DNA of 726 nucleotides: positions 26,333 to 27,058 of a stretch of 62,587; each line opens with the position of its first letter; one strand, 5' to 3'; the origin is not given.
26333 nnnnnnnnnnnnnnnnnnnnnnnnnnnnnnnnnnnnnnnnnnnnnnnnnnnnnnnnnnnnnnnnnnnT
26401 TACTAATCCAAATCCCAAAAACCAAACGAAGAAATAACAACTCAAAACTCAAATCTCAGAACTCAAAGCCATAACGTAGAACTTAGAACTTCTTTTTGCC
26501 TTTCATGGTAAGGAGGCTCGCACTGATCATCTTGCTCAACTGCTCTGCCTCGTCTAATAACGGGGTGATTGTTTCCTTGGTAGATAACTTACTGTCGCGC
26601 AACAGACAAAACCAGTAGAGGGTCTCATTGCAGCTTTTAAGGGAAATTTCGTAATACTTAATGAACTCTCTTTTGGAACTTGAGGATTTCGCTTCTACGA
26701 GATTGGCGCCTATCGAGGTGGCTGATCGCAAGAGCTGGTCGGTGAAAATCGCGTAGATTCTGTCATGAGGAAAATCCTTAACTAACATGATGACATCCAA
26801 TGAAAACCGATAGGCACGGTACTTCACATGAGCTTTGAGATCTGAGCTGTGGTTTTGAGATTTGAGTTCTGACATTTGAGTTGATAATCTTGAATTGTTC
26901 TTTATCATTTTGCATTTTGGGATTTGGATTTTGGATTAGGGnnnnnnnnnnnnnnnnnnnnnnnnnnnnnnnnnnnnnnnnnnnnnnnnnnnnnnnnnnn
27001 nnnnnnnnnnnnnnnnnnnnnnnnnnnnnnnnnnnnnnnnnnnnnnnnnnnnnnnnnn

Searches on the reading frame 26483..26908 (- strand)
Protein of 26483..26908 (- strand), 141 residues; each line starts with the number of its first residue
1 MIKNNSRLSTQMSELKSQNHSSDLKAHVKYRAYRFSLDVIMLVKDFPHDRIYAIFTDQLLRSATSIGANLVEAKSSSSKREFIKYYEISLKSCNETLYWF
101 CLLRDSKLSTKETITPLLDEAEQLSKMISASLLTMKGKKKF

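Call 7: search_protein_families(library=pfam, proteins=[window:26483-26908:-])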
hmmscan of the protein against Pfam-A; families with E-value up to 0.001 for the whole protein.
window:26483-26908:- (141 aa): 1 family
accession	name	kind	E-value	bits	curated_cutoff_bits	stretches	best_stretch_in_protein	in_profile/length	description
PF05635.17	23S_rRNA_IVP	-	2.7e-25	89.1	33.8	1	28-129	5-105/106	23S rRNA-intervening sequence protein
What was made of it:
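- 26483..26908 (-): Element B: four-helix-bundle ORF (141 aa as listed; the likely start is the internal Met at 26875). PF05635 E 2.7e-25 (call 7).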

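Call 8: search_protein_families(library=ncbifam, proteins=[window:26483-26908:-])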
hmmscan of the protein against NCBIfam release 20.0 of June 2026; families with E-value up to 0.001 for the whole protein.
window:26483-26908:- (141 aa): 3 families
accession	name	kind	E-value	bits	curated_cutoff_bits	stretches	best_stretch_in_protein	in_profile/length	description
TIGR02436.1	TIGR02436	subfamily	1.1e-27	96.4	24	1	30-133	3-106/109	four helix bundle protein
NF008911.0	PRK12275.1-2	subfamily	3.8e-14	53.2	137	1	27-136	8-116/118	hypothetical protein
NF008912.0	PRK12275.1-6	subfamily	6.1e-10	39.2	124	1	28-136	8-112/117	hypothetical protein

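Call 53: search_dna_similar(query=window:26483-26908:-, collection=plasmids, mode=protein, max_evalue=0.000001, max_rows=40)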
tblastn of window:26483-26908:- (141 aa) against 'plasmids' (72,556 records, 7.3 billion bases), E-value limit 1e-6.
Records with a match: 34; places in all: 42; records where one place covers at least 80% of the query: 7.
Best place of each record, by identity: <60% 34.
By first word of the organism name: Nostoc 19; Planktothrix 3; Candidatus 2; Dolichospermum 1; Bernardetia 1; Gloeocapsa 1; Chondrinema 1; Euhalothece 1; Aulosira 1; Anabaena 1; and 3 more.
By predicted mobility (MOB-suite, as given by PLSDB): non-mobilizable 19; conjugative 10; mobilizable 5.
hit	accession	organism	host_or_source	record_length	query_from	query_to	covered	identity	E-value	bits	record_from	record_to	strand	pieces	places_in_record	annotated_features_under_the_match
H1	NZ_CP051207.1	Dolichospermum flos-aquae CCAP 1403/13F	cell culture,freshwater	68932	15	138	88%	37.8%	6e-15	77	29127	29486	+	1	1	four helix bundle protein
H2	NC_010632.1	Nostoc punctiforme PCC 73102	-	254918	2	138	97%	33.8%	3e-12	69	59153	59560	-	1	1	four helix bundle protein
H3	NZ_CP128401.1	Candidatus Chlorohelix allophototropha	Single colony of Candidatus Chlorohelix ...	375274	20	140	86%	36.4%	1e-12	70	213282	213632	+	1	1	four helix bundle protein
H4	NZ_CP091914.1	Nostoc sp. UHCC 0870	cell culture,Brackish water, ...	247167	15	138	88%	33.1%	9e-10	62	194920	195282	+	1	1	four helix bundle protein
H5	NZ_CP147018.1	Bernardetia sp. Wsw4-3y2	Red alga,Red algae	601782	25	140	82%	35.3%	8e-15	77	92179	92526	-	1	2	four helix bundle protein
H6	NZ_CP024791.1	Nostoc flagelliforme CCNUN1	cell culture,desert soil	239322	54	138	60%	47.1%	8e-14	74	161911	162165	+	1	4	four helix bundle protein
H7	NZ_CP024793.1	Nostoc flagelliforme CCNUN1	cell culture,desert soil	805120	54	138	60%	47.1%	8e-14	74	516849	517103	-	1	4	four helix bundle protein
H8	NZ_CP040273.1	Nostoc sp. C052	Blasia pusilla,pure culture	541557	54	138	60%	47.1%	1e-13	74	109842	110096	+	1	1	four helix bundle protein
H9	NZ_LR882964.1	Planktothrix agardhii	-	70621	29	140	79%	35.7%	6e-12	69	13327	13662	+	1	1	four helix bundle protein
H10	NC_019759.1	Gloeocapsa sp. PCC 7428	-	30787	29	140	79%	35.7%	1e-10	65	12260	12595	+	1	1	four helix bundle protein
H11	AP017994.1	Planktothrix agardhii NIES-204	-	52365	29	140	79%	34.8%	1e-11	68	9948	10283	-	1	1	hypothetical protein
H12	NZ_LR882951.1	Planktothrix agardhii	-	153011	29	140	79%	34.8%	1e-11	68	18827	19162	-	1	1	four helix bundle protein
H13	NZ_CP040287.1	Nostoc sp. C057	Phaeoceros,pure culture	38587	36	140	74%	36.8%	2e-11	67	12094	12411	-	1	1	four helix bundle protein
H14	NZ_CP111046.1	Chondrinema litorale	Seaweed,red alga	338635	7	128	87%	30.9%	1e-8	59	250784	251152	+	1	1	four helix bundle protein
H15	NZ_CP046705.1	Nostoc sp. ATCC 53789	-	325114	10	136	90%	29.2%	6e-10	63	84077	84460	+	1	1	four helix bundle protein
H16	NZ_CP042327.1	Euhalothece natronophila Z-M001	cell culture,soda lake Magadi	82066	31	139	77%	33.9%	5e-12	69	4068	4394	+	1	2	four helix bundle protein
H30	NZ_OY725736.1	Monoglobus pectinilyticus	-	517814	35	130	68%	32.3%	2e-7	56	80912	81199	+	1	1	none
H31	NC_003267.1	Nostoc sp. PCC 7120 = FACHB-418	-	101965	31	137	76%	29.0%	7e-10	63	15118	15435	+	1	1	four helix bundle protein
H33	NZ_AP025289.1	Treponema saccharophilum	-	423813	35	136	72%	29.4%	4e-7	55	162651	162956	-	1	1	four helix bundle protein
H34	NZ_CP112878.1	Pseudanabaena galeata CCNP1313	-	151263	31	124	67%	31.9%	1e-8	59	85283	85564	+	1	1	four helix bundle protein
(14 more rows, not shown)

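Call 54: get_annotated_region(hit=H1, flank=1500)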
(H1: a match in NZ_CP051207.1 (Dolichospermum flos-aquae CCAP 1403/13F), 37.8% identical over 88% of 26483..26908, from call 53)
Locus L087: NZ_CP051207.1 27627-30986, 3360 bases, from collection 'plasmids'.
description: Dolichospermum flos-aquae CCAP 1403/13F plasmid pAfl69, complete sequence
organism: Dolichospermum flos-aquae CCAP 1403/13F (NCBI taxid 315271)
taxonomy: Bacteria; Cyanobacteriota; Cyanophyceae; Nostocales; Aphanizomenonaceae; Dolichospermum; Dolichospermum flos-aquae; Dolichospermum flos-aquae CCAP 1403/13F
host: -; source: cell culture,freshwater; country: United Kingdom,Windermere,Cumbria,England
typing (MOB-suite, as given by PLSDB): non-mobilizable; replicon rep_cluster_345
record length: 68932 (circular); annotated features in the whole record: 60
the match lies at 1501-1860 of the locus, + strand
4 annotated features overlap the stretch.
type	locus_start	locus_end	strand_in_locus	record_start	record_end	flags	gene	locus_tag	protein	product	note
CDS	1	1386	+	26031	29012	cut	-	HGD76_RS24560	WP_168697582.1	helicase-related protein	-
CDS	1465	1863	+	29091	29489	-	-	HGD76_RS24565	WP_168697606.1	four helix bundle protein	-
CDS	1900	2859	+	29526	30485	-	-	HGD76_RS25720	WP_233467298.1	hypothetical protein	-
CDS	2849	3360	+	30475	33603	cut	-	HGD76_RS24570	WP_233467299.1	DNA methyltransferase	-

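Call 55: get_annotated_region(hit=H2, flank=1500)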
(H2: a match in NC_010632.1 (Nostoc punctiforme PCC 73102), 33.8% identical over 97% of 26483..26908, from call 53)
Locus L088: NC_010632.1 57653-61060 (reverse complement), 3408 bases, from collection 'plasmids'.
description: Nostoc punctiforme PCC 73102 plasmid pNPUN02, complete sequence
organism: Nostoc punctiforme PCC 73102 (NCBI taxid 63737)
taxonomy: Bacteria; Cyanobacteriota; Cyanophyceae; Nostocales; Nostocaceae; Nostoc; Nostoc punctiforme; Nostoc punctiforme PCC 73102
host: -; source: -; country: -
typing (MOB-suite, as given by PLSDB): conjugative; replicon rep_cluster_317; relaxase MOBV; mating-pair formation MPF_T
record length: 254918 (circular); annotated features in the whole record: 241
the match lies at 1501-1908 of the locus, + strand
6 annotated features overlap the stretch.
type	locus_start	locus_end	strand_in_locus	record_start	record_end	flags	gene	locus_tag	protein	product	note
CDS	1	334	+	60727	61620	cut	-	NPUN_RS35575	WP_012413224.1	hypothetical protein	-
CDS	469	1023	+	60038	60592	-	-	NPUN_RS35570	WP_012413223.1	hypothetical protein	-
CDS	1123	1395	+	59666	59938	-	-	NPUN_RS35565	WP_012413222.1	hypothetical protein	-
CDS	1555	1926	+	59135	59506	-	-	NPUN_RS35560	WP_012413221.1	four helix bundle protein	-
CDS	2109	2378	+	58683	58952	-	-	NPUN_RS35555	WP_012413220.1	hypothetical protein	-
CDS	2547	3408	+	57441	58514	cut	-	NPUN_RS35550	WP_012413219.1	hypothetical protein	-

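Call 56: get_annotated_region(hit=H5, flank=1500)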
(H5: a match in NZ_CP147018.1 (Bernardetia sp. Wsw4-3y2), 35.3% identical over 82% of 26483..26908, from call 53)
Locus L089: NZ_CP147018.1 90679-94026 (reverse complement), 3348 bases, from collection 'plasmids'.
description: Bernardetia sp. Wsw4-3y2 plasmid plasmd1, complete sequence
organism: Bernardetia sp. Wsw4-3y2 (NCBI taxid 3127471)
taxonomy: Bacteria; Bacteroidota; Cytophagia; Cytophagales; Bernardetiaceae; Bernardetia; Bernardetia sp. Wsw4-3y2
host: -; source: Red alga,Red algae; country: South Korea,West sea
typing (MOB-suite, as given by PLSDB): non-mobilizable
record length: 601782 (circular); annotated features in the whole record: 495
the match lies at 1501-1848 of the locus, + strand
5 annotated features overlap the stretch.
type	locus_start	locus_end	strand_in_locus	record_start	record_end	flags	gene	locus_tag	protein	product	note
CDS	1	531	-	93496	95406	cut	-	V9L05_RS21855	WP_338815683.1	hypothetical protein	-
CDS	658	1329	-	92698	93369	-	-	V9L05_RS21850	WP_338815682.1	O-methyltransferase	GO:0032259 - methylation [Evidence IEA]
CDS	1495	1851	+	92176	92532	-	-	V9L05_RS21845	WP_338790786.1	four helix bundle protein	-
CDS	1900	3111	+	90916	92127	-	recF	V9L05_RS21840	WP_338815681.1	DNA replication and repair protein RecF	GO:0006310 - DNA recombination [Evidence IEA]; GO:0006281 - DNA repair [Evidence IEA]; GO:0006260 - DNA replication ...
CDS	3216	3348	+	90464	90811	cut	-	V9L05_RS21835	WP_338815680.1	hypothetical protein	-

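Call 57: get_annotated_region(hit=H3, flank=1500)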
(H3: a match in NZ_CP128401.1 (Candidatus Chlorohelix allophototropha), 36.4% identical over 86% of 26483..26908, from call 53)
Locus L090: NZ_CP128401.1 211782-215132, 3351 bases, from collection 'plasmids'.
description: Candidatus Chlorohelix allophototropha isolate L227-S17 plasmid unnamed1, complete sequence
organism: Candidatus Chlorohelix allophototropha (NCBI taxid 3003348)
taxonomy: Bacteria; Chloroflexota; Chloroflexia; Candidatus Chloroheliales; Candidatus Chloroheliaceae; Candidatus Chlorohelix; Candidatus Chlorohelix allophototropha
host: -; source: Single colony of Candidatus Chlorohelix allophototropha from a non-axenic enrichment (subculture 19.9); ...; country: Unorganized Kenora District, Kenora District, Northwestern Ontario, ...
typing (MOB-suite, as given by PLSDB): non-mobilizable
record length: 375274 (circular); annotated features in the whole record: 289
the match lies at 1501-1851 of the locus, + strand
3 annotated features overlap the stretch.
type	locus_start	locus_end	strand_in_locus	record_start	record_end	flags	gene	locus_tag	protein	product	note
CDS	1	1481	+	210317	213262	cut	-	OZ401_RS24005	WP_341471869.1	helicase-related protein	-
CDS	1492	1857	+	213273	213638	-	-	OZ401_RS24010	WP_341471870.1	four helix bundle protein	-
CDS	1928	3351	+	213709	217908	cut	-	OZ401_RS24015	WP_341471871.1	N-6 DNA methylase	GO:0006306 - DNA methylation [Evidence IEA]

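Call 58: get_annotated_region(hit=H9, flank=1500)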
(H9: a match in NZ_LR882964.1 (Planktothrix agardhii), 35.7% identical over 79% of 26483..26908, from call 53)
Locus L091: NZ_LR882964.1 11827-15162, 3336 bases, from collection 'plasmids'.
description: Planktothrix agardhii strain No.66 plasmid p1
organism: Planktothrix agardhii (NCBI taxid 1160)
taxonomy: Bacteria; Cyanobacteriota; Cyanophyceae; Oscillatoriales; Microcoleaceae; Planktothrix; Planktothrix agardhii
host: -; source: -; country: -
typing (MOB-suite, as given by PLSDB): non-mobilizable
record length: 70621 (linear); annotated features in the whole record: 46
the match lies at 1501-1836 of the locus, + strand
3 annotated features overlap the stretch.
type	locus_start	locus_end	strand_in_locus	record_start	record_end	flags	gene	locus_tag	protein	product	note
CDS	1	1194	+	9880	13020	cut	drmD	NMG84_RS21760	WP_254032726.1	DISARM system SNF2-like helicase DrmD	-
CDS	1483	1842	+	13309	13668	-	-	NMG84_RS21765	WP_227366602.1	four helix bundle protein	-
CDS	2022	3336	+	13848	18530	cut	-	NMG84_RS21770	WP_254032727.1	type IIL restriction-modification enzyme MmeI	-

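Call 59: get_annotated_region(hit=H14, flank=1500)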
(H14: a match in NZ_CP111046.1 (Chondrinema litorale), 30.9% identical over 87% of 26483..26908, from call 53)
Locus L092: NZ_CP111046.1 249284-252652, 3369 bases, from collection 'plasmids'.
description: Chondrinema litorale strain WSW3-B12 plasmid unnamed4
organism: Chondrinema litorale (NCBI taxid 2994555)
taxonomy: Bacteria; Bacteroidota; Cytophagia; Cytophagales; Flammeovirgaceae; Chondrinema; Chondrinema litorale
host: -; source: Seaweed,red alga; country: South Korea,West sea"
typing (MOB-suite, as given by PLSDB): non-mobilizable
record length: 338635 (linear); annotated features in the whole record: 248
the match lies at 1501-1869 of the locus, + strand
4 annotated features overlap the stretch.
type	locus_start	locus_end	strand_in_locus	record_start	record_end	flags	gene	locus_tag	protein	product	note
CDS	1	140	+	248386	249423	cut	lepB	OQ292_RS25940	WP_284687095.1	signal peptidase I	GO:0009306 - protein secretion [Evidence IEA]; GO:0006465 - signal peptide processing [Evidence IEA]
CDS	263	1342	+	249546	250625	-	-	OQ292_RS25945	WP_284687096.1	efflux RND transporter periplasmic adaptor subunit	GO:0006810 - transport [Evidence IEA]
CDS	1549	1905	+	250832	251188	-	-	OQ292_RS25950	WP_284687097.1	four helix bundle protein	-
CDS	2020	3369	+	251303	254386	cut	-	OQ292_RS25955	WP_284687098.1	efflux RND transporter permease subunit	GO:0055085 - transmembrane transport [Evidence IEA]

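Call 75: search_solved_structures(query=window:26483-26908:-, max_evalue=0.01)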
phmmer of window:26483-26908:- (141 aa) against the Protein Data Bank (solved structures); distinct sequences matched with E-value up to 0.01: 1.
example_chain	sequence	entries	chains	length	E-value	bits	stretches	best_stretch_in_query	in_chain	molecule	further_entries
2rld_A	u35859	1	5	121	5.4e-15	58.9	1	23-136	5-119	Uncharacterized protein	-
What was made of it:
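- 26483..26908 (-): PDB 2RLD E 5.4e-15 (call 75).
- On PF05635 / TIGR02436 four-helix-bundle ('23S rRNA IVS protein', 'S23 ribosomal protein') family: The 2RLD entry has five chains (call 75).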

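Call 82: get_annotated_region(hit=H33, flank=1200)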
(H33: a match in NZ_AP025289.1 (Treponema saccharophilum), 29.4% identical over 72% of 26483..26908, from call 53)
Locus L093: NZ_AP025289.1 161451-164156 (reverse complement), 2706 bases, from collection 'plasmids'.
description: Treponema saccharophilum strain JCM 32279 plasmid pTS1, complete sequence
organism: Treponema saccharophilum (NCBI taxid 165)
taxonomy: Bacteria; Spirochaetota; Spirochaetia; Spirochaetales; Treponemataceae; Treponema; Treponema saccharophilum
host: -; source: -; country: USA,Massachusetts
typing (MOB-suite, as given by PLSDB): non-mobilizable
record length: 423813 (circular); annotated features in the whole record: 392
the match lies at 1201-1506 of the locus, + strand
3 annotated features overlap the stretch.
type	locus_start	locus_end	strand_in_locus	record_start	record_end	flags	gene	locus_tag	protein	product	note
CDS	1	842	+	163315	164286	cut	-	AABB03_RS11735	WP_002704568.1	DMT family transporter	GO:0055085 - transmembrane transport [Evidence IEA]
CDS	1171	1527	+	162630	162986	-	-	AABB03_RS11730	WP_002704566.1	four helix bundle protein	-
CDS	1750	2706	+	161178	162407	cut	-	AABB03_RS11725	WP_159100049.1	DUF4832 domain-containing protein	-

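Call 83: get_annotated_region(hit=H30, flank=1200)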
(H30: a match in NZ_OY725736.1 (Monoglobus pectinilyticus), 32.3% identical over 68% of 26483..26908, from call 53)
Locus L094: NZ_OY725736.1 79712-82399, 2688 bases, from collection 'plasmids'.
description: Monoglobus pectinilyticus strain Ruminococcaceae species TSDC17.2-1.2 plasmid 12, complete sequence
organism: Monoglobus pectinilyticus (NCBI taxid 1981510)
taxonomy: Bacteria; Bacillota; Clostridia; Monoglobales; Monoglobaceae; Monoglobus; Monoglobus pectinilyticus
host: -; source: -; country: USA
typing (MOB-suite, as given by PLSDB): non-mobilizable
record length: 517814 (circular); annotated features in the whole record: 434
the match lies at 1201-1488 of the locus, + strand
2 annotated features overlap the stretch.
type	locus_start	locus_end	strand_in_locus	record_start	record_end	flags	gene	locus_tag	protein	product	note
CDS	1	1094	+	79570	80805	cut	-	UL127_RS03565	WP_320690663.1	restriction endonuclease subunit S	GO:0006304 - DNA modification [Evidence IEA]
CDS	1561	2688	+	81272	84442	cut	-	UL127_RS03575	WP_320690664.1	HsdR family type I site-specific deoxyribonuclease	GO:0009307 - DNA restriction-modification system [Evidence IEA]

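Call 84: get_annotated_region(hit=H16, flank=1200)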
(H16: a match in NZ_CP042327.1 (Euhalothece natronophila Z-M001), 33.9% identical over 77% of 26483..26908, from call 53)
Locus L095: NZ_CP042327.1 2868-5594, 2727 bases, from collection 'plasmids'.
description: Euhalothece natronophila Z-M001 plasmid pEu1, complete sequence
organism: Euhalothece natronophila Z-M001 (NCBI taxid 522448)
taxonomy: Bacteria; Cyanobacteriota; Cyanophyceae; Chroococcales; Halothecacae; Euhalothece; Euhalothece natronophila; Euhalothece natronophila Z-M001
host: -; source: cell culture,soda lake Magadi; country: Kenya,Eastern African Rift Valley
typing (MOB-suite, as given by PLSDB): non-mobilizable
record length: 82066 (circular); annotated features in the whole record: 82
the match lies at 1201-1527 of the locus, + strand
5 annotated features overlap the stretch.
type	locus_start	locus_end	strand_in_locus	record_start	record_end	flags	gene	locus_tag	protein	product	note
CDS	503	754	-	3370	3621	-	-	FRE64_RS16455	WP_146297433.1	UPF0175 family protein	-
CDS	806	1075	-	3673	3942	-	-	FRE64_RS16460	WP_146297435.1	hypothetical protein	-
CDS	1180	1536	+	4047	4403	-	-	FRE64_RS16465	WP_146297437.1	four helix bundle protein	-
CDS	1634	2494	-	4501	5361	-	-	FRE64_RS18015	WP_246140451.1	hypothetical protein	-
CDS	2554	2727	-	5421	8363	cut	-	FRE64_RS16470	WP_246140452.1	N-6 DNA methylase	GO:0006306 - DNA methylation [Evidence IEA]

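Call 85: get_annotated_region(hit=H10, flank=1200)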
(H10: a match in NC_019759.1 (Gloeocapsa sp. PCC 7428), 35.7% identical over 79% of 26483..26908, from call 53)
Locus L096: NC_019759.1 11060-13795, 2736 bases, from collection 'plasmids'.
description: Gloeocapsa sp. PCC 7428 plasmid pGLO7428.03, complete sequence
organism: Gloeocapsa sp. PCC 7428 (NCBI taxid 1173026)
taxonomy: Bacteria; Cyanobacteriota; Cyanophyceae; Chroococcales; Chroococcaceae; Gloeocapsa; Gloeocapsa sp. PCC 7428
host: -; source: -; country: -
typing (MOB-suite, as given by PLSDB): mobilizable; replicon rep_cluster_1726; relaxase MOBV
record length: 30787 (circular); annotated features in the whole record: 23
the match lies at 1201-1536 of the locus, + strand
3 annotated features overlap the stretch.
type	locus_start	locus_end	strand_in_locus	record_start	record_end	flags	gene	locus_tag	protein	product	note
CDS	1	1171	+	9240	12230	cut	-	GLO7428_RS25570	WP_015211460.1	DUF1156 domain-containing protein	-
CDS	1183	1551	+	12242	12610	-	-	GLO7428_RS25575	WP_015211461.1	four helix bundle protein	-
CDS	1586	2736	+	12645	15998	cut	-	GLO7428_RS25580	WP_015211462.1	Swt1 family HEPN domain-containing protein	-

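Call 86: get_annotated_region(hit=H31, flank=1200)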
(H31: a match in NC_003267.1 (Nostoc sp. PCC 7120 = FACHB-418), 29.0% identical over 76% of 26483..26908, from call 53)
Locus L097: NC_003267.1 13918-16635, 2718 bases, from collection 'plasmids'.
description: Nostoc sp. PCC 7120 = FACHB-418 plasmid pCC7120gamma, complete sequence
organism: Nostoc sp. PCC 7120 = FACHB-418 (NCBI taxid 103690)
taxonomy: Bacteria; Cyanobacteriota; Cyanophyceae; Nostocales; Nostocaceae; Nostoc; Nostoc sp. PCC 7120 = FACHB-418
host: -; source: -; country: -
typing (MOB-suite, as given by PLSDB): conjugative; replicon rep_cluster_776; relaxase MOBF; mating-pair formation MPF_T
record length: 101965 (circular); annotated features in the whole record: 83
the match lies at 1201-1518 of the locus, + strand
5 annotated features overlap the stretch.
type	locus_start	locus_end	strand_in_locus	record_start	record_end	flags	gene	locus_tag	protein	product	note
CDS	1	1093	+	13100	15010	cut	-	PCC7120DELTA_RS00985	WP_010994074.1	ISL3 family transposase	-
CDS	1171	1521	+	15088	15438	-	-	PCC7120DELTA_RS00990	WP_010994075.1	four helix bundle protein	-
CDS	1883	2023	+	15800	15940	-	-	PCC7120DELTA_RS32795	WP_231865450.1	hypothetical protein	-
CDS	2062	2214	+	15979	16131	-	-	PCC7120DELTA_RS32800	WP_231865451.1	hypothetical protein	-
CDS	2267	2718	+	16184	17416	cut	-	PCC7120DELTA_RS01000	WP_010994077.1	ISAzo13-like element ISNsp4 family transposase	GO:0006313 - DNA transposition [Evidence IEA]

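Call 87: get_annotated_region(hit=H34, flank=1200)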
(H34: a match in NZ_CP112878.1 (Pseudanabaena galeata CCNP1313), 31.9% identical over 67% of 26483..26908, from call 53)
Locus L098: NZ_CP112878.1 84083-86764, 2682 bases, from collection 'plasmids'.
description: Pseudanabaena galeata CCNP1313 plasmid pPg_04, complete sequence
organism: Pseudanabaena galeata CCNP1313 (NCBI taxid 2602720)
taxonomy: Bacteria; Cyanobacteriota; Cyanophyceae; Pseudanabaenales; Pseudanabaenaceae; Pseudanabaena; Pseudanabaena galeata; Pseudanabaena galeata CCNP1313
host: -; source: -; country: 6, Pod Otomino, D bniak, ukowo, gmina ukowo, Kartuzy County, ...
typing (MOB-suite, as given by PLSDB): mobilizable; relaxase MOBP
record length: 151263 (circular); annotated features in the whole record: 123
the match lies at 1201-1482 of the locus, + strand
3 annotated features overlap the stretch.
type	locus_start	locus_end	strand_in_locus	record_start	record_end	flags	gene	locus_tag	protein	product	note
CDS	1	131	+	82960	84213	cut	csx2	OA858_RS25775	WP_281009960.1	TIGR02221 family CRISPR-associated protein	GO:0043571 - maintenance of CRISPR repeat elements [Evidence IEA]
CDS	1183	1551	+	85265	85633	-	-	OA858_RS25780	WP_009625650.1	four helix bundle protein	-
CDS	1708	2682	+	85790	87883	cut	cas1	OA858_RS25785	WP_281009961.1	CRISPR-associated endonuclease Cas1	GO:0043571 - maintenance of CRISPR repeat elements [Evidence IEA]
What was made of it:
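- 11 of 12 plasmid copies are co-oriented with the downstream gene (calls 54-59, 82-87).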

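Call 92: search_protein_families(library=padloc, proteins=[window:26483-26908:-], max_evalue=0.001)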
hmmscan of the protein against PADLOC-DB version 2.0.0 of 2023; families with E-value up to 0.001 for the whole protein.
window:26483-26908:- (141 aa): 0 families
